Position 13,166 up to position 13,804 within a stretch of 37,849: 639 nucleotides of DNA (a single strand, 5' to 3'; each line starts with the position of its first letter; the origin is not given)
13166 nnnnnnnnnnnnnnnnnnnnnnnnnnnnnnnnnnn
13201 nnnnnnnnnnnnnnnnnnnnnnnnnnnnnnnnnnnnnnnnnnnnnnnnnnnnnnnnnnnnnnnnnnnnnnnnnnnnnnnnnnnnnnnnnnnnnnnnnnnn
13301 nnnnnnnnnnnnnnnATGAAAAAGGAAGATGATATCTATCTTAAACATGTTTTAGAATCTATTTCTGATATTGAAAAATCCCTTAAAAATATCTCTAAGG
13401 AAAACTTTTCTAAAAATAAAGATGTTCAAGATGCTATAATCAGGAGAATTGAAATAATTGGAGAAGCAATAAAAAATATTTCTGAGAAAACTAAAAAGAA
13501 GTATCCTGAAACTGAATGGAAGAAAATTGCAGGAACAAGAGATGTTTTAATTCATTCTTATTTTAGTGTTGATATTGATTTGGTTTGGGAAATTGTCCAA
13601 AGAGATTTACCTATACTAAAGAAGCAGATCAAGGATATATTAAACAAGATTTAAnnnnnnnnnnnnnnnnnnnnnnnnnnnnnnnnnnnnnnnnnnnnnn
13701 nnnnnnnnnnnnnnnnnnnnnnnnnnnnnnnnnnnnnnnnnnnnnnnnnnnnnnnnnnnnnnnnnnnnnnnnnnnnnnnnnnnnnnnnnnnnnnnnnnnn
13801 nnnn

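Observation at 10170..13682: An exact 17-nt GC-rich direct repeat brackets the MNT/HepT cassette and precedes the RelE cassette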

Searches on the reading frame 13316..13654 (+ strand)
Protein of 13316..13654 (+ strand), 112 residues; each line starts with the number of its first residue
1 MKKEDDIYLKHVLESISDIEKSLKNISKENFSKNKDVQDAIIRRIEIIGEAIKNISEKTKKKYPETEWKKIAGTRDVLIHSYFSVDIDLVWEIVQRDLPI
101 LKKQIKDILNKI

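Call 8: search_protein_families(library=pfam, proteins=[window:13316-13654:+], max_evalue=0.01)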
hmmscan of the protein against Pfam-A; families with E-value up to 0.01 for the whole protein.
window:13316-13654:+ (112 aa): 3 families
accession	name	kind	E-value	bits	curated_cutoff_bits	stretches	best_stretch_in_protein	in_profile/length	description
PF01934.22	HepT-like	-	5.8e-29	100.7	23.5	1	13-108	2-120/120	Ribonuclease HepT-like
PF10487.15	Nup188_N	-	0.0011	18.5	22.4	1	3-78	112-188/459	Nucleoporin Nup188, N-terminal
PF21808.2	Dynamin-like_hel_bact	-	0.0078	15.9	28.3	0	34-76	49-89/373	Bacterial dynamin-like protein, helical domain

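Call 17: find_encoding_contigs(protein=window:13316-13654:+, flank=10000, max_places=10)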
Protein window:13316-13654:+ (112 aa): 8 contigs read that carry it; 8 places shown.
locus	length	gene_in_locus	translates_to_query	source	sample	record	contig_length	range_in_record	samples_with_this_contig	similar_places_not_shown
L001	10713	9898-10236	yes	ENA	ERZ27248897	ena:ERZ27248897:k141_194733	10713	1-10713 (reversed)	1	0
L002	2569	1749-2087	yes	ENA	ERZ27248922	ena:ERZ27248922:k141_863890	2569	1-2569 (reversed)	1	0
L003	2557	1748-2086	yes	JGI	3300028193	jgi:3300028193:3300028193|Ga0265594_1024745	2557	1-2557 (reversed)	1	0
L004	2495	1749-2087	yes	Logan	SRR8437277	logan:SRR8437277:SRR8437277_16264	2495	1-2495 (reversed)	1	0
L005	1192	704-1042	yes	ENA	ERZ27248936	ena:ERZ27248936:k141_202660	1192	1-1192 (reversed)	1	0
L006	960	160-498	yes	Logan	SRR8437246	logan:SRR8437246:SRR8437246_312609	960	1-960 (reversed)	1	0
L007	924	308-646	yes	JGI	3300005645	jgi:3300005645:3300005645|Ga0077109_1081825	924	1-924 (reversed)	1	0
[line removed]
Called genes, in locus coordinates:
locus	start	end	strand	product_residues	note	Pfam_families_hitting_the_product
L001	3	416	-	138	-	?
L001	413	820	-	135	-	-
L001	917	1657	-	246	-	PF01978:TrmB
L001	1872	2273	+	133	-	-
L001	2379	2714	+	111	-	PF00892:EamA, PF00893:Multi_Drug_Res (weak)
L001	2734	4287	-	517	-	PF00270:DEAD, PF02562:PhoH (faint), PF04851:ResIII, PF18766:SWI2_SNF2 (weak), PF21210:RNA_helicase_helical, PF00271:Helicase_C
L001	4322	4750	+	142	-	-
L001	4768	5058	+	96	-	-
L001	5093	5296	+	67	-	PF18893:DUF5652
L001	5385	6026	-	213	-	-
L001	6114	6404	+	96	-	-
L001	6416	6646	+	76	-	-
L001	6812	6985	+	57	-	-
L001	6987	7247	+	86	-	PF05016:ParE_toxin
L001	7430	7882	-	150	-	-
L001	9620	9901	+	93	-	PF01909:NTP_transf_2, PF18765:Polbeta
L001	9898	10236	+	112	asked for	PF01934:HepT-like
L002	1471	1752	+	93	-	PF01909:NTP_transf_2, PF18765:Polbeta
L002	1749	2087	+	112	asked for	PF01934:HepT-like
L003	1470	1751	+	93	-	PF01909:NTP_transf_2, PF18765:Polbeta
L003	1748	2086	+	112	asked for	PF01934:HepT-like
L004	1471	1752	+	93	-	PF01909:NTP_transf_2, PF18765:Polbeta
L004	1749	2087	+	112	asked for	PF01934:HepT-like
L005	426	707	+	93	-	PF01909:NTP_transf_2, PF18765:Polbeta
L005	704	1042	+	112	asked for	PF01934:HepT-like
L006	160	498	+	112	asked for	PF01934:HepT-like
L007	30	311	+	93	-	PF01909:NTP_transf_2, PF18765:Polbeta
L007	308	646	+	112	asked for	PF01934:HepT-like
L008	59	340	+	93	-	PF01909:NTP_transf_2, PF18765:Polbeta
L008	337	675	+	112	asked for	PF01934:HepT-like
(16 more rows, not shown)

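Call 30: find_homologous_proteins(query=window:13316-13654:+, max_evalue=1e-10)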
Query window:13316-13654:+ (112 aa): 915 proteins with E <= 1e-10 among 922 candidates; the best 120 are listed.
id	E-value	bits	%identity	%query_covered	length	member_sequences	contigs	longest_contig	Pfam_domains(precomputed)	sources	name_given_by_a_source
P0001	3.9e-62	225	100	100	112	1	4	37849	PF01934.23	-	-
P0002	8.1e-42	160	72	94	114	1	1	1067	PF01934.23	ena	-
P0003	1.2e-41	159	66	100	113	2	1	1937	PF01934.23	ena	-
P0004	1.4e-40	156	67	97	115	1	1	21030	PF01934.23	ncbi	-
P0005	1.8e-40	155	68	96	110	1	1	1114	PF01934.23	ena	-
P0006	2.5e-40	155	65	96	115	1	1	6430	PF01934.23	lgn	-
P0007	5.6e-40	154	65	96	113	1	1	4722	PF01934.23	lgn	-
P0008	2.9e-39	151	65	98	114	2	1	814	PF01934.23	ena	-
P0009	3.6e-39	151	64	96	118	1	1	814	PF01934.23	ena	-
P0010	1.8e-38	149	67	99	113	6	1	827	PF01934.23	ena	-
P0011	2.2e-38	149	65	93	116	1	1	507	PF01934.23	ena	-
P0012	3.5e-38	148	62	100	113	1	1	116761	PF01934.23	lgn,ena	-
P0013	4.7e-38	148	70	95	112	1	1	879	PF01934.23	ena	-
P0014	4.9e-38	147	64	97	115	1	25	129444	PF01934.23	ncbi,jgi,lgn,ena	jgi:uncharacterized protein with HEPN domain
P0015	6.5e-38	147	64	96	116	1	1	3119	PF01934.23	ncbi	-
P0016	9.8e-38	146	61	98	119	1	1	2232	PF01934.23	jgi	jgi:uncharacterized protein with HEPN domain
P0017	1.0e-37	146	65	99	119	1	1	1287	PF01934.23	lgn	-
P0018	1.4e-37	146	65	97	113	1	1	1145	PF01934.23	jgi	jgi:uncharacterized protein with HEPN domain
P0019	1.4e-37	146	61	97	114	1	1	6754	PF01934.23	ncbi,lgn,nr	ncbi:DUF86 domain-containing protein [Candidatus Peregrinibacteria bacterium]|nr:DUF86 domain-contai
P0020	2.0e-37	146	63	100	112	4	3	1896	PF01934.23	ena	-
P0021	2.0e-37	145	62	99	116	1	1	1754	PF01934.23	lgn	-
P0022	2.2e-37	145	62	97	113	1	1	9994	PF01934.23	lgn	-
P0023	2.2e-37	145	64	88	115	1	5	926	PF01934.23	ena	-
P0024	3.4e-37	145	64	97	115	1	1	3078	PF01934.23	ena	-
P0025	4.8e-37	144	64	99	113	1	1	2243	PF01934.23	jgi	jgi:uncharacterized protein with HEPN domain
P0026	5.2e-37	144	63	93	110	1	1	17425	PF01934.23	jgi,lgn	-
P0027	7.2e-37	144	60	94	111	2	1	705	PF01934.23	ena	-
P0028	7.4e-37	144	59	90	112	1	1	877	PF01934.23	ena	-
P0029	8.3e-37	144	64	91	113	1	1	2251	PF01934.23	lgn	-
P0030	1.1e-36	143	62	96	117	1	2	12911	PF01934.23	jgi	-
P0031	1.3e-36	143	63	99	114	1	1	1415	PF01934.23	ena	-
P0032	1.4e-36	143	63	99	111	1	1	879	PF01934.23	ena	-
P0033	1.7e-36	143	59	98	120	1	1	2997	PF01934.23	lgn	-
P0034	1.9e-36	142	62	91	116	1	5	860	PF01934.23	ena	-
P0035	2.1e-36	142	65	88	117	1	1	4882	PF01934.23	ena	-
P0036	2.6e-36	142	63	96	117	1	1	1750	PF01934.23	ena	-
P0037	3.2e-36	142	61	99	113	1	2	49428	PF01934.23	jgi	-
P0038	4.8e-36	141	62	96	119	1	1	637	PF01934.23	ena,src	-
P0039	5.2e-36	141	62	96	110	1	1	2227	PF01934.23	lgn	-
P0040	6.0e-36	141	64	100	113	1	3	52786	PF01934.23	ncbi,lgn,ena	-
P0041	6.0e-36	141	59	100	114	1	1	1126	PF01934.23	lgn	-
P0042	6.2e-36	141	64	92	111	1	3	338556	PF01934.23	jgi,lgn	jgi:uncharacterized protein with HEPN domain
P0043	6.7e-36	141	61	96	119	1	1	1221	PF01934.23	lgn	-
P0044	7.6e-36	140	65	88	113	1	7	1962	PF01934.23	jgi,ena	-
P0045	8.8e-36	140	63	90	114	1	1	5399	PF01934.23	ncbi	-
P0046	2.6e-35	139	62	96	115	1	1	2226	PF01934.23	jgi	jgi:uncharacterized protein with HEPN domain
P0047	2.8e-35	139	57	97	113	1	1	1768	PF01934.23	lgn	-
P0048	2.9e-35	139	55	100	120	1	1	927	PF01934.23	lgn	-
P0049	3.6e-35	138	59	98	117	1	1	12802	PF01934.23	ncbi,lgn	-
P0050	4.0e-35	138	57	100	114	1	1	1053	PF01934.23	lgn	-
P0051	4.0e-35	138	58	100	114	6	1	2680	PF01934.23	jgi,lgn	jgi:uncharacterized protein with HEPN domain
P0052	4.5e-35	138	61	97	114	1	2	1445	PF01934.23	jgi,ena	-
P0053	4.6e-35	138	60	91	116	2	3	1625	PF01934.23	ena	-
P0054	5.1e-35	138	65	88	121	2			PF01934.23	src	-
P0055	6.9e-35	137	63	87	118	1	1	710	PF01934.23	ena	-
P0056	7.5e-35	137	58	97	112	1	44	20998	PF01934.23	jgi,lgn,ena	-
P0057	1.1e-34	137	58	95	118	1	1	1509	PF01934.23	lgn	-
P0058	1.3e-34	136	57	98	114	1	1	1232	PF01934.23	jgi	jgi:uncharacterized protein with HEPN domain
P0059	1.4e-34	136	57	100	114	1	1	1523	PF01934.23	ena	-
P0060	1.7e-34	136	56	99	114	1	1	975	PF01934.23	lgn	-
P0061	1.7e-34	136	57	97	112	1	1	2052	PF01934.23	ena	-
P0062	2.2e-34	136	58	97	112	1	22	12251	PF01934.23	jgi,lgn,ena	-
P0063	2.3e-34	136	59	97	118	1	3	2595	PF01934.23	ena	-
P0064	2.5e-34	136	59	99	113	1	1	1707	PF01934.23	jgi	-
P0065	2.5e-34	136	57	97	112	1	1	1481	PF01934.23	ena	-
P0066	3.3e-34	135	53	100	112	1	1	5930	PF01934.23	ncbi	-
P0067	3.4e-34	135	56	96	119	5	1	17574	PF01934.23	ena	-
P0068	3.4e-34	135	55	99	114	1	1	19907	PF01934.23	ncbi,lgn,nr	ncbi:DUF86 domain-containing protein [Candidatus Woesearchaeota archaeon]|nr:DUF86 domain-containing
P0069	3.4e-34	135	65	83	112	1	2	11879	PF01934.23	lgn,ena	-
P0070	3.6e-34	135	60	98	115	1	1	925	PF01934.23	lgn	-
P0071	3.7e-34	135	56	100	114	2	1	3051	PF01934.23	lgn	-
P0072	3.9e-34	135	54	100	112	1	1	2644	PF01934.23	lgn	-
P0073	4.8e-34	135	56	96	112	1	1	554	PF01934.23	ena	-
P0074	4.9e-34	135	59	93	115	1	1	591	PF01934.23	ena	-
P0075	5.3e-34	134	57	97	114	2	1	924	PF01934.23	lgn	-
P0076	5.9e-34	134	58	96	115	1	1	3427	PF01934.23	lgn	-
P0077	5.9e-34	134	57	96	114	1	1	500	PF01934.23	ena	-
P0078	6.5e-34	134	61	97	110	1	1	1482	PF01934.23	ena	-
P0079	6.8e-34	134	59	98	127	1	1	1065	PF01934.23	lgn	-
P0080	7.7e-34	134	57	97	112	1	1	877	PF01934.23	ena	-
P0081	8.6e-34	134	56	96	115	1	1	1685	PF01934.23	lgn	-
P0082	9.5e-34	134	58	97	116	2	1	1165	PF01934.23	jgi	-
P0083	9.7e-34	134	56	96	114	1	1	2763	PF01934.23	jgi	jgi:uncharacterized protein with HEPN domain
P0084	9.8e-34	134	59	96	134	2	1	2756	PF01934.23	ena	-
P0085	1.0e-33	134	60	94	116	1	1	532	PF01934.23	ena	-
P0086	1.2e-33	133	56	97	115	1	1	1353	PF01934.23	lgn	-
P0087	1.2e-33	133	55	96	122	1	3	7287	PF01934.23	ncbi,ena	-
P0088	1.3e-33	133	56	100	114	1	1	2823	PF01934.23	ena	-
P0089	1.3e-33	133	59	90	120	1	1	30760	PF01934.23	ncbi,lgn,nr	ncbi:DUF86 domain-containing protein [Candidatus Pacearchaeota archaeon]|nr:DUF86 domain-containing 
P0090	1.6e-33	133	59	97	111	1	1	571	PF01934.23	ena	-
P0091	1.8e-33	133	60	98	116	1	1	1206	PF01934.23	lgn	-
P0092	1.8e-33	133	55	100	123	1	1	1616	PF01934.23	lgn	-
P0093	2.0e-33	133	60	96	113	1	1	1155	PF01934.23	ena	-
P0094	2.1e-33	133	54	100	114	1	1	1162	PF01934.23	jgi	jgi:uncharacterized protein with HEPN domain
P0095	2.2e-33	132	57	99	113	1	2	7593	PF01934.23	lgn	-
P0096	2.5e-33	132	57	94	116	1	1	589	PF01934.23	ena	-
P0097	2.5e-33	132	54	100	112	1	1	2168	PF01934.23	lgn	-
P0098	2.6e-33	132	59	96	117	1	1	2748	PF01934.23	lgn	-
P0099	2.9e-33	132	57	96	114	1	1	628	PF01934.23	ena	-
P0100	2.9e-33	132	55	100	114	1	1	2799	PF01934.23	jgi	-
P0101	3.2e-33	132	56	90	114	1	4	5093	PF01934.23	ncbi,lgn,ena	-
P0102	3.3e-33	132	58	97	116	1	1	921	PF01934.23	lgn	-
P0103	3.4e-33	132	58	97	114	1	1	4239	PF01934.23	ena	-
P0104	3.7e-33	132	57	96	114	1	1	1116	PF01934.23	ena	-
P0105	4.0e-33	132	55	100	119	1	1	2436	PF01934.23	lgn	-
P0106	4.2e-33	132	54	99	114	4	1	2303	PF01934.23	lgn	-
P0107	4.8e-33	131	58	88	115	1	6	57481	PF01934.23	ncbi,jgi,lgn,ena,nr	ncbi:hypothetical protein DRN69_03515 [Candidatus Pacearchaeota archaeon]|nr:MAG: hypothetical prote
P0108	4.9e-33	131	59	96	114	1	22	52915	PF01934.23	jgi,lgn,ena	-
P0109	4.9e-33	131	57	97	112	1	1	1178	PF01934.23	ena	-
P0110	5.0e-33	131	59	96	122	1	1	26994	PF01934.23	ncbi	-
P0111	5.5e-33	131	52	97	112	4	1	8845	PF01934.23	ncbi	-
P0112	5.7e-33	131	58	100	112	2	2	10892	PF01934.23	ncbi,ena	ncbi:MAG: DUF86 domain-containing protein [Patescibacteria group bacterium]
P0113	5.8e-33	131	53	99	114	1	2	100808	PF01934.23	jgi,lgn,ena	jgi:uncharacterized protein with HEPN domain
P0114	6.4e-33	131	57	100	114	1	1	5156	PF01934.23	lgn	-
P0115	6.8e-33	131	58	99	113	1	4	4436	PF01934.23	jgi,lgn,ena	-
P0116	7.4e-33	131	56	99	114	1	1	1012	PF01934.23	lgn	-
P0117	8.0e-33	131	54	100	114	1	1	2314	PF01934.23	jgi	-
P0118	8.9e-33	131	61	100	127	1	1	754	PF01934.23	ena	-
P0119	9.7e-33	130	59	99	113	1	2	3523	PF01934.23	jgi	-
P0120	1.0e-32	130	56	99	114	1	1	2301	PF01934.23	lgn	-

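Call 50: find_encoding_contigs(protein=P0002, flank=3000, max_places=3)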
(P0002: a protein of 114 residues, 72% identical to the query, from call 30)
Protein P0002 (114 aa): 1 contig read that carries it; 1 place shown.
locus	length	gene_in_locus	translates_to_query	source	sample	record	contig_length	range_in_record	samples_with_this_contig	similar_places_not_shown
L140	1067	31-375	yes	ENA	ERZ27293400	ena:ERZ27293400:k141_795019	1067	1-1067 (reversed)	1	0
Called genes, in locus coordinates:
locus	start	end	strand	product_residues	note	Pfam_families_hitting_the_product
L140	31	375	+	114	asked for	PF01934:HepT-like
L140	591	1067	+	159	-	?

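Call 51: find_encoding_contigs(protein=P0004, flank=5000, max_places=3)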
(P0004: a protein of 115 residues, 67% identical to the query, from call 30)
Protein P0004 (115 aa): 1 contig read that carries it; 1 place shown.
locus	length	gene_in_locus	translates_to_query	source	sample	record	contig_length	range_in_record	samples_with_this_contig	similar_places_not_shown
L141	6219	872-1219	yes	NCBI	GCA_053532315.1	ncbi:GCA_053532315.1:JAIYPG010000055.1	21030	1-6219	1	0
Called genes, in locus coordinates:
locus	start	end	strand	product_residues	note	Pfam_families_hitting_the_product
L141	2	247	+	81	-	?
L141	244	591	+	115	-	PF01934:HepT-like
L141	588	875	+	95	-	PF01909:NTP_transf_2, PF18765:Polbeta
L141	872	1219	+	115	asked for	PF01934:HepT-like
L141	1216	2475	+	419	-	-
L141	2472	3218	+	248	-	-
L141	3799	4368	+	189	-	-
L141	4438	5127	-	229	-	PF01963:TraB_PrgY_gumN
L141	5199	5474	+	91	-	PF05239:PRC (weak)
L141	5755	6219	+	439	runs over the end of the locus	PF00999:Na_H_Exchanger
